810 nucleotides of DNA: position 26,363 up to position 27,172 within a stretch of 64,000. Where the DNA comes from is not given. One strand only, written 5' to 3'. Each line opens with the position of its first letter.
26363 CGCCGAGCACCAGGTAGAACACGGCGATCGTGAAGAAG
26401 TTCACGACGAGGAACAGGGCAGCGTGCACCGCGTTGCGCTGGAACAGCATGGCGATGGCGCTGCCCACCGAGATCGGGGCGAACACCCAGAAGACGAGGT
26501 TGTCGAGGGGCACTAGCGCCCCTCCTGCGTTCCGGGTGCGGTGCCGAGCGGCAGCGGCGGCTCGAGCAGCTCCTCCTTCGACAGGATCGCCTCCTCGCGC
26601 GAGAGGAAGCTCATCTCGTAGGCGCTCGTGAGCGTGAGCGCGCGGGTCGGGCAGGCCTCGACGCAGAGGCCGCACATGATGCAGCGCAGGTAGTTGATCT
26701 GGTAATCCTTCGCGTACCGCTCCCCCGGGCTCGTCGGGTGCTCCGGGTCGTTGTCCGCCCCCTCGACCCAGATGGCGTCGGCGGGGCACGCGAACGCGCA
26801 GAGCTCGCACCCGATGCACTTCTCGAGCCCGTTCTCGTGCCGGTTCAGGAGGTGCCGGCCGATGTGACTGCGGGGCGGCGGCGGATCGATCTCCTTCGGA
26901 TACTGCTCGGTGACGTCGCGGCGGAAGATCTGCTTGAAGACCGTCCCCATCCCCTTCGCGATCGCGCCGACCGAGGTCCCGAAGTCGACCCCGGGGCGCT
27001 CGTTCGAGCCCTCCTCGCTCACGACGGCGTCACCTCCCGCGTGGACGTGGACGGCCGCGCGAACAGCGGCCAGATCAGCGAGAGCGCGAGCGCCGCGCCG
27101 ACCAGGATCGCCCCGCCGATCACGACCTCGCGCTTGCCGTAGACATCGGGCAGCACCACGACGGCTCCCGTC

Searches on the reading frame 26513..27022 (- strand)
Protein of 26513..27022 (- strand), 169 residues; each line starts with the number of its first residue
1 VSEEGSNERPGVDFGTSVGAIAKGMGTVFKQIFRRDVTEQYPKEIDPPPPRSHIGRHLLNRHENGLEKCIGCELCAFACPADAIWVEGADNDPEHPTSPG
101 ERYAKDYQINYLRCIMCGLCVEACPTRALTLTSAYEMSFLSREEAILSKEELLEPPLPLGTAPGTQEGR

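Call 40: search_protein_families(library=pfam, proteins=[window:26513-27022:-], max_evalue=0.001)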
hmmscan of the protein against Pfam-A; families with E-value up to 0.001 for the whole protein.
window:26513-27022:- (169 aa): 16 families
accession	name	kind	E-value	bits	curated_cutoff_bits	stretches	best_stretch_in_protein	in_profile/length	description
PF00037.32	Fer4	-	9.4e-17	60.5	21.1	2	107-130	1-24/24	4Fe-4S binding domain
PF12838.12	Fer4_7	-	2e-11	44.6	27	1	68-128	1-52/52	4Fe-4S dicluster domain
PF13484.11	Fer4_16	-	1.8e-10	41.9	30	1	113-136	1-23/66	4Fe-4S double cluster binding domain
PF12797.12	Fer4_2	-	2.9e-10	39.8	24.5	2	109-126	5-22/22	4Fe-4S binding domain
PF12837.12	Fer4_6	-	5.5e-10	39.1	25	2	109-129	4-24/24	4Fe-4S binding domain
PF14697.11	Fer4_21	-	1.3e-09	38.5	35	1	67-84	39-57/59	4Fe-4S dicluster domain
PF13187.11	Fer4_9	-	1.4e-09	38.2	27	1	68-128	1-51/52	4Fe-4S dicluster domain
PF13237.11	Fer4_10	-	2e-09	37.6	25.5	1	66-125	6-53/53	4Fe-4S dicluster domain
PF13183.11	Fer4_8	-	5.9e-09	36.8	27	1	66-126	2-66/68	4Fe-4S dicluster domain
PF13534.11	Fer4_17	-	4e-08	34.1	22.2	0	63-82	40-59/61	4Fe-4S dicluster domain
PF12800.12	Fer4_4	-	8.7e-07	29.2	24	0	113-126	3-16/17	4Fe-4S binding domain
PF12798.12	Fer4_3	-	2.2e-05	25.4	27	0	114-128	1-15/15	4Fe-4S binding domain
PF25160.1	LdpA_Fe-S-bd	-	7.7e-05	22.8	27.6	0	66-85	25-44/49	LdpA Fe-S cluster-binding domain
PF17179.9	Fer4_22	-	0.00072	20.8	27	0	113-126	1-14/95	4Fe-4S dicluster domain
PF13746.11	Fer4_18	-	0.00085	19.9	27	0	112-126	59-73/114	4Fe-4S dicluster domain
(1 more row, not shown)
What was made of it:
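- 26513..27022 (-): nuoI2 of the complete nuoA-N operon, 169 aa, no tail (for comparison). Call 40.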
